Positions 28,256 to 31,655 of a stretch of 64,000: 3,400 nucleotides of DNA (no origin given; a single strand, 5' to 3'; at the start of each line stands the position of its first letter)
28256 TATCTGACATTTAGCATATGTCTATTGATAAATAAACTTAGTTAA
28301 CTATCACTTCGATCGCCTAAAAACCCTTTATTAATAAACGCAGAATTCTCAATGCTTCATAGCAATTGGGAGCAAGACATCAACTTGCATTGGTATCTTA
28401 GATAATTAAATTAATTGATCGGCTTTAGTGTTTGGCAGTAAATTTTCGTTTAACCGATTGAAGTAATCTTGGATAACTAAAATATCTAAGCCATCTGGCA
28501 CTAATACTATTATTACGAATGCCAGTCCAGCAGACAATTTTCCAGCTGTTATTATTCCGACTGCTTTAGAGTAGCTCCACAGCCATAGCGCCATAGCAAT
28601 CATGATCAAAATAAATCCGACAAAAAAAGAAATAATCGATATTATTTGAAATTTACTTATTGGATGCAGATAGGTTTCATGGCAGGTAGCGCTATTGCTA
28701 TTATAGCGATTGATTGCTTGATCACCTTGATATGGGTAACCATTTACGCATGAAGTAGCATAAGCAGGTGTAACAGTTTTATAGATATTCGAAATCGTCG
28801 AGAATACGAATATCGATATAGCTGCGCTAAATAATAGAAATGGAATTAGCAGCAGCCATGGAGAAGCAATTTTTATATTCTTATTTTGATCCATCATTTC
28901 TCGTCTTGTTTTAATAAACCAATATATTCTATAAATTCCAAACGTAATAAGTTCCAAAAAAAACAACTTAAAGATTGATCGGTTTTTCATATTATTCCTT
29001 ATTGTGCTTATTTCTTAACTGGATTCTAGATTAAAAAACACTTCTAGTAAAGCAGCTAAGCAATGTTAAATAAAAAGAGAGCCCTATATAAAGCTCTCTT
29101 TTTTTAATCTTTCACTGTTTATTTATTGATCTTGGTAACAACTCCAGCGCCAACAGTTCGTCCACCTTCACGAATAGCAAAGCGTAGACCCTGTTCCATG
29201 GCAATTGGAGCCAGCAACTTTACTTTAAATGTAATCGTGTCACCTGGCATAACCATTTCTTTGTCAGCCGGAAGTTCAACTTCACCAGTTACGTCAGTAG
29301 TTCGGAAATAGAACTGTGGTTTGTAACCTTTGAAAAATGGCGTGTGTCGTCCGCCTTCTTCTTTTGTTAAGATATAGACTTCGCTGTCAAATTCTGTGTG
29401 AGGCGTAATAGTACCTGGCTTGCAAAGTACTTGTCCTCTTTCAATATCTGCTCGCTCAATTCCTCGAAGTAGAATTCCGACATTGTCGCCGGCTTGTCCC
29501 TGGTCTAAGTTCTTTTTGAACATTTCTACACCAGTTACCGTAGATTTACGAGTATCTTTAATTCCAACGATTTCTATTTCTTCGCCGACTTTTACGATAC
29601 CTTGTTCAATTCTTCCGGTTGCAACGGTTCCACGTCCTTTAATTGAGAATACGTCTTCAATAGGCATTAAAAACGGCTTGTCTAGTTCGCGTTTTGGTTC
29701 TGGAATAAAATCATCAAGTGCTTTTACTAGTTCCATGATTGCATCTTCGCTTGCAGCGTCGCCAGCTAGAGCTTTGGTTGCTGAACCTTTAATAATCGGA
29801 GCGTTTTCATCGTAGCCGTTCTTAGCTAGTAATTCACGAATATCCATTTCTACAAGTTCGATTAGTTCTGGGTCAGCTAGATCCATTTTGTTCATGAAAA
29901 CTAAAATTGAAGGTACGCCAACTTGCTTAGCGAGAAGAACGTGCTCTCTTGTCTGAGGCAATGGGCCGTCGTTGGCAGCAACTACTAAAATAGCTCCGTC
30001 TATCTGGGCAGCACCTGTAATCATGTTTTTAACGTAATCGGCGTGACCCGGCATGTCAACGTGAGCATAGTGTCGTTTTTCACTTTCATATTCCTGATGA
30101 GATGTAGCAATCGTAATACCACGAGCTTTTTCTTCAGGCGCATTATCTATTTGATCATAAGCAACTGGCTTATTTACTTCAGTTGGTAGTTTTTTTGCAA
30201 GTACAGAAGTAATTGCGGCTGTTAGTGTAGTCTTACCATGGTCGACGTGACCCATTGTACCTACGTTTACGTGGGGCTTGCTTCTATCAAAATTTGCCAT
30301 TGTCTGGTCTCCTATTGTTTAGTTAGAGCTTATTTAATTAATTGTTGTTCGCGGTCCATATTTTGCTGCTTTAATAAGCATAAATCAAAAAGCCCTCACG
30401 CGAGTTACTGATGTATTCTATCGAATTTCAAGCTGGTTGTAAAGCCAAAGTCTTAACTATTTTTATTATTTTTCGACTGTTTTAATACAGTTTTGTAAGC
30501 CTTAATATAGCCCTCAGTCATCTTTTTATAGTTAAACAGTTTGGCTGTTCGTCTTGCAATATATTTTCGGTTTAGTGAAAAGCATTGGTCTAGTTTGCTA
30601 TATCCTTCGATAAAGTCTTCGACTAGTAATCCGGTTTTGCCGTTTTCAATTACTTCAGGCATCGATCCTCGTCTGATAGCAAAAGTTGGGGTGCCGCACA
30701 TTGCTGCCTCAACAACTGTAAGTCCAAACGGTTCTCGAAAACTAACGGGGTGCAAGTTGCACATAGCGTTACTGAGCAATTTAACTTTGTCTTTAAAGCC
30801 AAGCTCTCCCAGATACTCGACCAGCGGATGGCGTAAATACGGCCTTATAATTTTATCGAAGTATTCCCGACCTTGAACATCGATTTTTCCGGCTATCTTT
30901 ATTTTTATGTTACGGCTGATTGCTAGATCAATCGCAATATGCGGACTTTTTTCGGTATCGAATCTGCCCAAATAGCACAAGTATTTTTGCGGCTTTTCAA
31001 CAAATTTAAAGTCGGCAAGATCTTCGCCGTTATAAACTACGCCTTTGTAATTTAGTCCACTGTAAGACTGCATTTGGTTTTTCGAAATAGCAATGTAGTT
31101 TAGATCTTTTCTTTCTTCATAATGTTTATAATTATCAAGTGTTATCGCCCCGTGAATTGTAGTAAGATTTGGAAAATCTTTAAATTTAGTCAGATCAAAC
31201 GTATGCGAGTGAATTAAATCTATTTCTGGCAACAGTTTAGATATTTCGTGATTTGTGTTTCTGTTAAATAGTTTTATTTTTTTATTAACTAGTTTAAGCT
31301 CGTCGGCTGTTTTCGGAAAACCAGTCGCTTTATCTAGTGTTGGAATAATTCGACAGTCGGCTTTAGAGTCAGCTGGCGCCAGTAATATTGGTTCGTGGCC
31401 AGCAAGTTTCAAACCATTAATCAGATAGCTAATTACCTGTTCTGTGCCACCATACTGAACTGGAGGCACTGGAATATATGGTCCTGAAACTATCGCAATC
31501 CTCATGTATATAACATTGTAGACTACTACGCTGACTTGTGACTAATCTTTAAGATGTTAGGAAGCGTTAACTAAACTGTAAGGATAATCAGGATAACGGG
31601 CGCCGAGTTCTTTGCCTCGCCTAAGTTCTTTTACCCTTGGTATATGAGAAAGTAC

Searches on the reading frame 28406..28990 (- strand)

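Call 57: search_protein_families(library=pfam, proteins=[window:28406-28990:-], max_evalue=0.01)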
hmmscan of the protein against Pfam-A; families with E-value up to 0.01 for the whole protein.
window:28406-28990:- (194 aa): 1 family
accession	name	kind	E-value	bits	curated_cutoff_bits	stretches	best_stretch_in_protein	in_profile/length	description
PF14018.11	DUF4234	-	6.9e-10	39.3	25.3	1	4-64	1-53/70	Domain of unknown function (DUF4234)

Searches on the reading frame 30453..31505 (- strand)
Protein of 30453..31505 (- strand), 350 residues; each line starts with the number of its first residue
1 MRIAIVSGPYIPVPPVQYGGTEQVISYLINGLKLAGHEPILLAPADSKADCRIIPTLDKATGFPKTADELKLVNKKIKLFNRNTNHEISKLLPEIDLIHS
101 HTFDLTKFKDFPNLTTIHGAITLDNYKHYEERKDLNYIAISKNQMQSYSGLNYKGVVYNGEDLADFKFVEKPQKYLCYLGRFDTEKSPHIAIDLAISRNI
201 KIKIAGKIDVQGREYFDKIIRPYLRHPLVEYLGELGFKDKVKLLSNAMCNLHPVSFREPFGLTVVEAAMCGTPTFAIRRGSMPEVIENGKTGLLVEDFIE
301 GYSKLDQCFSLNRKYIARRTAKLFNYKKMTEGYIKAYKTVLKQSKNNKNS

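Call 57: search_protein_families(library=pfam, proteins=[window:30453-31505:-], max_evalue=0.01)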
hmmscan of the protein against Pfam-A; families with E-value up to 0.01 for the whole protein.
window:30453-31505:- (350 aa): 4 families
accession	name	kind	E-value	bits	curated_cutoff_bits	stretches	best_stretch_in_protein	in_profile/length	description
PF00534.26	Glycos_transf_1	-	7e-20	71.7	26.4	1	170-297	12-142/172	Glycosyl transferases group 1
PF13692.12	Glyco_trans_1_4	-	1.1e-13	52.1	27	1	174-297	2-128/142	Glycosyl transferases group 1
PF13439.12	Glyco_transf_4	-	8.4e-07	29.6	28.5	1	18-134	1-118/170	Glycosyltransferase Family 4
PF13524.12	Glyco_trans_1_2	-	0.00047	20.6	25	1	199-307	14-110/144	Glycosyl transferase-like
